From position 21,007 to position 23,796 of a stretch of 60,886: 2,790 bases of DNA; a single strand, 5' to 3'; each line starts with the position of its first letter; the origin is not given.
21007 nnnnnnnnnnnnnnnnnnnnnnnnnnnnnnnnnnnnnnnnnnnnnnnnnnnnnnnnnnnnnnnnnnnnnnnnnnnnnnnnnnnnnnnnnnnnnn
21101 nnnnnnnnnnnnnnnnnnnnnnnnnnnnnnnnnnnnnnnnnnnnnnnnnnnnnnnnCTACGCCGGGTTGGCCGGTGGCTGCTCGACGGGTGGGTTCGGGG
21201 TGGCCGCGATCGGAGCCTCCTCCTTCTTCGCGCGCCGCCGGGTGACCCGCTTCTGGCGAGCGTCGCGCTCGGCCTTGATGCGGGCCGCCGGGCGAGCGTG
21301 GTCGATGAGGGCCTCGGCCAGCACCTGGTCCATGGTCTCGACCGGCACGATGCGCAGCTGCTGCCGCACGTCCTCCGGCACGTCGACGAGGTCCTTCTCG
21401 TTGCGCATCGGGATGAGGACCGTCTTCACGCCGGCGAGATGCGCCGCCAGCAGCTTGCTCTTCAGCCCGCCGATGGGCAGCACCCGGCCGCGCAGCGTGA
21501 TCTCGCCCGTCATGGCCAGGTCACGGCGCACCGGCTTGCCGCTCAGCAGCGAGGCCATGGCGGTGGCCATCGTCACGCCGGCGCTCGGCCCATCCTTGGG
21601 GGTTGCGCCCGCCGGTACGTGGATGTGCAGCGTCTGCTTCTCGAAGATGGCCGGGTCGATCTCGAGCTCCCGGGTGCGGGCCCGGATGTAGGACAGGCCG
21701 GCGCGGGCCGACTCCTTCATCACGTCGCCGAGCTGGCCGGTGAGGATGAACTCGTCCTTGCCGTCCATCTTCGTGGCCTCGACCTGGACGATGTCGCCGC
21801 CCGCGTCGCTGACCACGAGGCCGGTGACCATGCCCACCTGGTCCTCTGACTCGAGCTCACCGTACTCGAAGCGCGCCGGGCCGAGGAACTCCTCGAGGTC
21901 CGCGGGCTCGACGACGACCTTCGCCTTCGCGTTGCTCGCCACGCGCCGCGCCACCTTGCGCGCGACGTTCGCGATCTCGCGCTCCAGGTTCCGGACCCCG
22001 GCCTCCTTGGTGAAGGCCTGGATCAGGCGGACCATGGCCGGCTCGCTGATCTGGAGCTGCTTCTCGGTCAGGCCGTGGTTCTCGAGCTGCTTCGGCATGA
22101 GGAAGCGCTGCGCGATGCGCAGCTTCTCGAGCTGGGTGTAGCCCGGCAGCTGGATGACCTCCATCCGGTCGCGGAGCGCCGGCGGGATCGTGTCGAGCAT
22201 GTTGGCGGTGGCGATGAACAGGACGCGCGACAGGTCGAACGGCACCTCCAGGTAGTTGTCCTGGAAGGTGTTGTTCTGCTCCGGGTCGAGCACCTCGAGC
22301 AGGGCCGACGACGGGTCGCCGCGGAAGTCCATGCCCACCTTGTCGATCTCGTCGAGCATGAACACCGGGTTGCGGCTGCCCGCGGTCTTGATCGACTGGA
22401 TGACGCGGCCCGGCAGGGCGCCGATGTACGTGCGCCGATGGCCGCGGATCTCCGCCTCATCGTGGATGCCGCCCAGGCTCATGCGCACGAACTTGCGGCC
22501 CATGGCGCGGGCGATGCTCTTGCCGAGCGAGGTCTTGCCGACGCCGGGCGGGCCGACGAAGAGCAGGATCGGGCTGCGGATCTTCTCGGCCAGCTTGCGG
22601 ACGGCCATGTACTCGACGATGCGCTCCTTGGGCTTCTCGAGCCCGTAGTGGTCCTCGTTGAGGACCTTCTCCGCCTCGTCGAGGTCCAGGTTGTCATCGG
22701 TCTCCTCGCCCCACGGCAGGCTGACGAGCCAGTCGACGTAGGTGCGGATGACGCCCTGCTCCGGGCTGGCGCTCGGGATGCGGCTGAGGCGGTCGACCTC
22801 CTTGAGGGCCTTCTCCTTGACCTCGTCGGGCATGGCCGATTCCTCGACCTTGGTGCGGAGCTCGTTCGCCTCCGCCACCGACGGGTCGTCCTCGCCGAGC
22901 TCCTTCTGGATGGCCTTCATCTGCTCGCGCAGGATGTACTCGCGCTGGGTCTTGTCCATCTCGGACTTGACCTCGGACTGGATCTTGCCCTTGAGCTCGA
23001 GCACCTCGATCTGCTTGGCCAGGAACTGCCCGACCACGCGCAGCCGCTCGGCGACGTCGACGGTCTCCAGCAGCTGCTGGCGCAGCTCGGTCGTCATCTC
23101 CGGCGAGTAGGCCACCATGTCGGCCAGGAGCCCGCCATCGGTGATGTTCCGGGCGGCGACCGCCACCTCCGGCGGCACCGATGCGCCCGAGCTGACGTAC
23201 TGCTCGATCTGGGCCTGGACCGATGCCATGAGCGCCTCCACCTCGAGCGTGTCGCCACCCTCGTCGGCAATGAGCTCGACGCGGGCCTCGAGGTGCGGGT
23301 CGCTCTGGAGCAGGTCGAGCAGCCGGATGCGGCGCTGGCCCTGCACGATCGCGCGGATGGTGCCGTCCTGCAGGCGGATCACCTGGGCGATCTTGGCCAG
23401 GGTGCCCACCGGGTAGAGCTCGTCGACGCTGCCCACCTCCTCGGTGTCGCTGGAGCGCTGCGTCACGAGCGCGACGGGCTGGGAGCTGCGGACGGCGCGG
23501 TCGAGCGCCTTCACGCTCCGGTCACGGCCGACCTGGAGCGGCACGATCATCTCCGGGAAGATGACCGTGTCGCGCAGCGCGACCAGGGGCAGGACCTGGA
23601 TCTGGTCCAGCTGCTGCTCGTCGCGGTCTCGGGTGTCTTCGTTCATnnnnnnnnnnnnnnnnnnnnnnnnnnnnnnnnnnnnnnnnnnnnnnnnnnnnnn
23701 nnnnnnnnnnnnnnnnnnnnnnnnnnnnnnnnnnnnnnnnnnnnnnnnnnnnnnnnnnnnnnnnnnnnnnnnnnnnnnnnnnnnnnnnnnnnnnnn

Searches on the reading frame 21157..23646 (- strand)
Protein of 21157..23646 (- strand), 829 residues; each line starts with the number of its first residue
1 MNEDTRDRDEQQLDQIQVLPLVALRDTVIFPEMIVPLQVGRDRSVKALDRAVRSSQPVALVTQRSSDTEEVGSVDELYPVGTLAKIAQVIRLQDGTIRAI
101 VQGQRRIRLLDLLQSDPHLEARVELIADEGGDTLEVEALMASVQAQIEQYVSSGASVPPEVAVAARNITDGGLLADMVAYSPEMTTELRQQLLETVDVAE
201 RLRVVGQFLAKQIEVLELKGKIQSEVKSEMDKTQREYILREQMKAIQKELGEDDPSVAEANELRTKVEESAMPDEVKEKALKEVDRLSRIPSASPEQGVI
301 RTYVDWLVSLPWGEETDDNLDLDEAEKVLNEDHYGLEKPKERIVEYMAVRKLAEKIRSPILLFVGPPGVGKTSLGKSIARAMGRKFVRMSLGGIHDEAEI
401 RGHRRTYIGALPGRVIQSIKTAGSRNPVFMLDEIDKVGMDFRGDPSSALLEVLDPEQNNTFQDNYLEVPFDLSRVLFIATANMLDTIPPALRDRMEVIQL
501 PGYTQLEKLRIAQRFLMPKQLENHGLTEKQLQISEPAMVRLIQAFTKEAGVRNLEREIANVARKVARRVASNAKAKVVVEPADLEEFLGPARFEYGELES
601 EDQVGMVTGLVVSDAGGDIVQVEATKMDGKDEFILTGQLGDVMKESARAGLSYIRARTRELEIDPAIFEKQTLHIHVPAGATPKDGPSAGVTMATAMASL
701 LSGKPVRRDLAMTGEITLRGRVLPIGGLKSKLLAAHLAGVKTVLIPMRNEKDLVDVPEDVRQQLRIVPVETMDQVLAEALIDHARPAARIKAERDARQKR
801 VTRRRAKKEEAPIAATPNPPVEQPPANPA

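Call 62: search_protein_families(library=pfam, proteins=[window:21157-23646:-], max_evalue=0.001)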
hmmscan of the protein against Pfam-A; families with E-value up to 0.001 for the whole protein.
window:21157-23646:- (829 aa): 10 families
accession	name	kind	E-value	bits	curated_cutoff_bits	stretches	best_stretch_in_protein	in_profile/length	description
PF05362.19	Lon_C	-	7.9e-89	297.1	21.1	1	579-781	2-204/205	Lon protease (S16) C-terminal proteolytic domain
PF02190.22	LON_substr_bdg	-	2.7e-49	168.3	28.7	1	18-210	1-199/200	ATP-dependent protease La (LON) substrate-binding domain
PF00004.35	AAA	-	4e-26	92.4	21.2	1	361-499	1-127/131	ATPase family associated with various cellular activities (AAA)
PF22667.2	Lon_lid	-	1.9e-20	72.7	27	1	522-575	1-54/57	Lon protease AAA+ ATPase lid domain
PF07728.20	AAA_5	-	5.5e-10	39.8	22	1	361-495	2-139/139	AAA domain (dynein-related subfamily)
PF13541.12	ChlI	-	1e-05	25.9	27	1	622-749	1-121/121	Subunit ChlI of Mg-chelatase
PF07724.20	AAA_2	-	6.6e-05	23.4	27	1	361-484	6-126/166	AAA domain (Cdc48 subfamily)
PF08298.17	AAA_PrkA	-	6.6e-05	22.5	25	1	331-384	58-111/358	PrkA AAA domain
PF05496.18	RuvB_N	-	0.00073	19.8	27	0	340-390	16-65/159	Holliday junction DNA helicase RuvB P-loop domain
PF13191.12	AAA_16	-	0.00084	20.3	32.6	0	351-422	14-85/167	AAA ATPase domain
